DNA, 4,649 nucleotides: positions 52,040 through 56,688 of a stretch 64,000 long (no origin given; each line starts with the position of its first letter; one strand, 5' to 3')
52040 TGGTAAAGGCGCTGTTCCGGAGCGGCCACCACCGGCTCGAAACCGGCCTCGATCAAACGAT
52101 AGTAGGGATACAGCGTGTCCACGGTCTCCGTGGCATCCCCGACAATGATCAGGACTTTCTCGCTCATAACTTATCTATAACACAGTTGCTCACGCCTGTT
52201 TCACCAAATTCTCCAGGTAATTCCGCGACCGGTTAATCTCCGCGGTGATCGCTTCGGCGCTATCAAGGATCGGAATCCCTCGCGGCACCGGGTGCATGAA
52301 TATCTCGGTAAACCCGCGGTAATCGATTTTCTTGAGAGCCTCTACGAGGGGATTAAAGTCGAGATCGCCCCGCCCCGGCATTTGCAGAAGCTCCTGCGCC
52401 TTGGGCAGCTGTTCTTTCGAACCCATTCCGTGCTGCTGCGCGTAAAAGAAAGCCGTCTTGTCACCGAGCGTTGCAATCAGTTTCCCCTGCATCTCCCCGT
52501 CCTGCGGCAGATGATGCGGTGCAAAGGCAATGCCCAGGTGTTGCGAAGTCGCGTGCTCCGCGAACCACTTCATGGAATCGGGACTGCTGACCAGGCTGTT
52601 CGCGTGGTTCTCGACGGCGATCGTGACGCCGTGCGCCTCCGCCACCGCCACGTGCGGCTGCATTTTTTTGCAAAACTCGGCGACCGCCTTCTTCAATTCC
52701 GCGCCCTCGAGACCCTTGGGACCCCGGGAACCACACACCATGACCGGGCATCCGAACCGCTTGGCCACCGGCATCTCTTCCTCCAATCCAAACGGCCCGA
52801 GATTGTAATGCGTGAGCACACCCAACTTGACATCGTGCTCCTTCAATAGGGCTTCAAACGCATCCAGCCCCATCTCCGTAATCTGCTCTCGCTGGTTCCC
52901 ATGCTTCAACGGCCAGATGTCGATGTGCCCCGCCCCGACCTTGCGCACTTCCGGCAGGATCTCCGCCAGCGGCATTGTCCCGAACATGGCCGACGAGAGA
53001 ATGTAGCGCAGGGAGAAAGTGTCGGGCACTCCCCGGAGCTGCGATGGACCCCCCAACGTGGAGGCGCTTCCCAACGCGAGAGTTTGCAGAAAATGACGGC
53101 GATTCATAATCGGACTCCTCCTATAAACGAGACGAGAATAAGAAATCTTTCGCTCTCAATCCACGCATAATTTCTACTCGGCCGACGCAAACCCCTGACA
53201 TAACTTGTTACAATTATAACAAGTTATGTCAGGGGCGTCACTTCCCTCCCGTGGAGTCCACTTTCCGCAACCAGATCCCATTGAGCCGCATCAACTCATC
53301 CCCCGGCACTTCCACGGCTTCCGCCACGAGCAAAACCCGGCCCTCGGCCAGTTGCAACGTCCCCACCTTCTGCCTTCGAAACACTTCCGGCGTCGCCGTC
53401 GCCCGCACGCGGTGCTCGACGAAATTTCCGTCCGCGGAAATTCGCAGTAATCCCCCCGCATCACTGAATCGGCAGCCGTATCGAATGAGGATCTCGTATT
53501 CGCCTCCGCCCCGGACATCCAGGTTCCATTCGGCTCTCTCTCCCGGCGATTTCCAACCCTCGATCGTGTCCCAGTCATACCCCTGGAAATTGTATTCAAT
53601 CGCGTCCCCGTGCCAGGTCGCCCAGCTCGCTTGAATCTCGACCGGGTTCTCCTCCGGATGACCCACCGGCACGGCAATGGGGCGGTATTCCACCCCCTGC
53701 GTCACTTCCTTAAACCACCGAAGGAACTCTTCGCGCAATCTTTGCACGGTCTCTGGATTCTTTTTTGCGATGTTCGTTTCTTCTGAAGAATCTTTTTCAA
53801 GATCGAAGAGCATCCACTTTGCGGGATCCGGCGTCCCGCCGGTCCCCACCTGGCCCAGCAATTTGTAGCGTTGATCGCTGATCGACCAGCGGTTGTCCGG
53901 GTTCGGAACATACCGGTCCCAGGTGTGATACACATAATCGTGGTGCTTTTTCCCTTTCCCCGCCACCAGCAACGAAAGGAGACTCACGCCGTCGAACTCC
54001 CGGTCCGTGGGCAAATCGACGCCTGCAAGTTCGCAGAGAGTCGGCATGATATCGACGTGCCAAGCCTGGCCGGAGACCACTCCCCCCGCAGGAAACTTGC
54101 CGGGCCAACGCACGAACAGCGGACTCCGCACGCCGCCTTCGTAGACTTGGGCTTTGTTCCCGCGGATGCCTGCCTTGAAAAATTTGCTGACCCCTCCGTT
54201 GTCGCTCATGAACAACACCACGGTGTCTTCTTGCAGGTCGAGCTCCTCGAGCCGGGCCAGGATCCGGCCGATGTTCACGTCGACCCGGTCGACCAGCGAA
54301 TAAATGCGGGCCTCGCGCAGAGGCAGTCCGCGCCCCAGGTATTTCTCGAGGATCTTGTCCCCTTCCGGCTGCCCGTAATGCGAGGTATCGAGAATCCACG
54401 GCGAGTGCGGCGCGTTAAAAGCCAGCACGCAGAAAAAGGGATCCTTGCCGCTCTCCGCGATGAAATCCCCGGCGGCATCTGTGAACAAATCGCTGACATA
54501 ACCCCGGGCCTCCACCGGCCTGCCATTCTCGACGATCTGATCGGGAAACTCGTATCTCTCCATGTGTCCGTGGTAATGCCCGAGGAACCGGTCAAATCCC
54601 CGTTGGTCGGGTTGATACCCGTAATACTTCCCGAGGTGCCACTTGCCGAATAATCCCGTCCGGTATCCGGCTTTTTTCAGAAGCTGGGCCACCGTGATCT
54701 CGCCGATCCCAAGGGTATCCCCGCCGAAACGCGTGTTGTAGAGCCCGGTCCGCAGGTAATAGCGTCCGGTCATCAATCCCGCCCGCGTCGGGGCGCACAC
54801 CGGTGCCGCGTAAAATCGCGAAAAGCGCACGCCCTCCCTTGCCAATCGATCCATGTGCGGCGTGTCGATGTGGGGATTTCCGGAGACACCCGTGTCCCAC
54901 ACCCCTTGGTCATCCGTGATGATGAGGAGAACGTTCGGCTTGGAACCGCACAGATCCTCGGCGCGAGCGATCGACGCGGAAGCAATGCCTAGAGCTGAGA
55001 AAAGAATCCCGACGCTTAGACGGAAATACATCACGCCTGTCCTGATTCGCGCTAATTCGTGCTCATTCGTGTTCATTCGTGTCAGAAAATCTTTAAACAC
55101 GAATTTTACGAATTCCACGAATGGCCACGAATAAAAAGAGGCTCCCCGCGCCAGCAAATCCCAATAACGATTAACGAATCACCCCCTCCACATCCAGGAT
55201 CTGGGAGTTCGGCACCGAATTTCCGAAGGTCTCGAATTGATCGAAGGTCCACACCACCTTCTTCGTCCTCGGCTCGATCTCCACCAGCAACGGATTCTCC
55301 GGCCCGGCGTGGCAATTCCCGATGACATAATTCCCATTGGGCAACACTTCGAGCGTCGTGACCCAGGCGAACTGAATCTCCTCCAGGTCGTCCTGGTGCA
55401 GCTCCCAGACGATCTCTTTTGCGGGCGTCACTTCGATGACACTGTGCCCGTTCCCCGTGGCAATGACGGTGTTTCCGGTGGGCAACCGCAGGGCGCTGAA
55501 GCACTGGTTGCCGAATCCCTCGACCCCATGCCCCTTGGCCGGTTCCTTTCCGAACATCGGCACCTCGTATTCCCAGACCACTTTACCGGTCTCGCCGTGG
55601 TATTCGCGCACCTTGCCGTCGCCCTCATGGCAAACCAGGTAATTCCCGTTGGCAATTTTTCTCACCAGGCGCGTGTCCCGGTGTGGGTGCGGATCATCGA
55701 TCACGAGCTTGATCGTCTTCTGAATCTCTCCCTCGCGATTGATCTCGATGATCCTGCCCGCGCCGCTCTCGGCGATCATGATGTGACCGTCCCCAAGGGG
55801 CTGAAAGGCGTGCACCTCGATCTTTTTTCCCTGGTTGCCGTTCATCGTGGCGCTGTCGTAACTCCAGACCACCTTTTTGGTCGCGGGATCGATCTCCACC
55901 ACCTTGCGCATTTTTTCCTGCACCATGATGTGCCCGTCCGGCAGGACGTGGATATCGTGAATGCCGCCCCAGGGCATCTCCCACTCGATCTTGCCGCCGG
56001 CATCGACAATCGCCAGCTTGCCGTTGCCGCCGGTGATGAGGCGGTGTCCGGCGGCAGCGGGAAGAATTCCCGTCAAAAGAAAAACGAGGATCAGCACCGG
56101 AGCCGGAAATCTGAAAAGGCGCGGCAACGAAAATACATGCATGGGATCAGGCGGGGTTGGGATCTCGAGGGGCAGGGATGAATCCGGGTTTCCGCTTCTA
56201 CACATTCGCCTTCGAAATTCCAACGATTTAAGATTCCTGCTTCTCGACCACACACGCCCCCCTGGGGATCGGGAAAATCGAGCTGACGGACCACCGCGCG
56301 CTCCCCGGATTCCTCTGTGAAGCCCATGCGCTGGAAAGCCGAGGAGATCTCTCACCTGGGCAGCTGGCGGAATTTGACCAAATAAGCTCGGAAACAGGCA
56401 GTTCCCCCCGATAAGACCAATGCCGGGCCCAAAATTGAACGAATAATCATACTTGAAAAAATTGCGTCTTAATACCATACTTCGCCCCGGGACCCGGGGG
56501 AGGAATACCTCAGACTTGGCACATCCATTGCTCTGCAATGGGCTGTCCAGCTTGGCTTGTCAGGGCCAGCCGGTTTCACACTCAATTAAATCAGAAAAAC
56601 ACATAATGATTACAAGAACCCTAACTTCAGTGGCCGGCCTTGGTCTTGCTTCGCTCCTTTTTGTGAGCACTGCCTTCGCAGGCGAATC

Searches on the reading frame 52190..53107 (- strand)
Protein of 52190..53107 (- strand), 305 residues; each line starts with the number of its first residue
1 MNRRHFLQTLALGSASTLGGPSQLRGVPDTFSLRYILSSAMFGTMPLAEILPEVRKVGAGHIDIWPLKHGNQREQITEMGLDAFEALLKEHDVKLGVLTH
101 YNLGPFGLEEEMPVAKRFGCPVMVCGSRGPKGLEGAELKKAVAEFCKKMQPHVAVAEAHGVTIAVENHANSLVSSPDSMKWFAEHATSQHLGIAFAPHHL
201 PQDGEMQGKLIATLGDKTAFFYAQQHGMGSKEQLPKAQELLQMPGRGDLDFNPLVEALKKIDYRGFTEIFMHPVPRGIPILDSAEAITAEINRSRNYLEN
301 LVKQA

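Call 9: search_protein_families(library=pfam, max_evalue=0.001, proteins=[window:52190-53107:-])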
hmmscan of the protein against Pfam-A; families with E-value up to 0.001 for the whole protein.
window:52190-53107:- (305 aa): 1 family
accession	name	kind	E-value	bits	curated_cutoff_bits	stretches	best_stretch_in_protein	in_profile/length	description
PF01261.30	AP_endonuc_2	-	2.2e-17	64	31.1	1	53-268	3-226/249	Xylose isomerase-like TIM barrel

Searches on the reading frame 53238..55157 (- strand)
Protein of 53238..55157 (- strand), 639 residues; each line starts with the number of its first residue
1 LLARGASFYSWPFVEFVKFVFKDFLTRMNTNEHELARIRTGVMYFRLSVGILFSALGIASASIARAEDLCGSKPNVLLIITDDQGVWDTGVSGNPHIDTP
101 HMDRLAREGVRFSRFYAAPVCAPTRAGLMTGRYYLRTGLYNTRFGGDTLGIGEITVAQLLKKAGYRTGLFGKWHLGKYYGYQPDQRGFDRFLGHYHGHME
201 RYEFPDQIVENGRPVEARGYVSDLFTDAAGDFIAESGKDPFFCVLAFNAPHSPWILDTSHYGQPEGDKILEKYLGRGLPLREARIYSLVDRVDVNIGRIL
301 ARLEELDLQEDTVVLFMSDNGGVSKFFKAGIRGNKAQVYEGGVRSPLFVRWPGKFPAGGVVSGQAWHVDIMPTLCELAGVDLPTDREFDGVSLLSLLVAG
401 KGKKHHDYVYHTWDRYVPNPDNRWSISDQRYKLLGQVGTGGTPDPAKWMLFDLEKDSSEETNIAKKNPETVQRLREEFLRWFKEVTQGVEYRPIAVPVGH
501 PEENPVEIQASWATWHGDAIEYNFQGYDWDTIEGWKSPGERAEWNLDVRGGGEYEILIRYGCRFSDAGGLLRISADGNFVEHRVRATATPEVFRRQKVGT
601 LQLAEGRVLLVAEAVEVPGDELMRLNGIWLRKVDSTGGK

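Call 9: search_protein_families(library=pfam, max_evalue=0.001, proteins=[window:53238-55157:-])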
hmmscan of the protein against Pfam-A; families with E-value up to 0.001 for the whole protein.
window:53238-55157:- (639 aa): 3 families
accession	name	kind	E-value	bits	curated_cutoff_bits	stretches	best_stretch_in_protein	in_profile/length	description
PF00884.28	Sulfatase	-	3.6e-56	191.1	25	1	74-380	1-301/301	Sulfatase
PF16347.10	SGSH_C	-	5.2e-17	62.8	29.3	1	335-475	8-145/154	N-sulphoglucosamine sulphohydrolase, C-terminal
PF01663.27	Phosphodiest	-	1.1e-05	25.6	23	0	287-323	186-222/342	Type I phosphodiesterase / nucleotide pyrophosphatase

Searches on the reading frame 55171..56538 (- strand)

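Call 89: search_protein_families(library=pfam, max_evalue=0.001, proteins=[window:55171-56538:-])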
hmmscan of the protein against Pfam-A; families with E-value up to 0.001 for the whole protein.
window:55171-56538:- (455 aa): 3 families
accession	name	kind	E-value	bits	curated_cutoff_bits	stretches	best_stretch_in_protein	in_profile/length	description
PF13360.13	PQQ_2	-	1.6e-16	61.1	27.6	1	172-431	2-232/233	Outer membrane protein assembly factor BamB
PF22701.2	Mala_s_1-like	-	1.2e-11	45.2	27.5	1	214-408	21-194/195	Mal s 1 allergenic protein-like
PF05935.17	Arylsulfotrans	-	0.00018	21.1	24.2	0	174-217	29-75/374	Arylsulfotransferase (ASST)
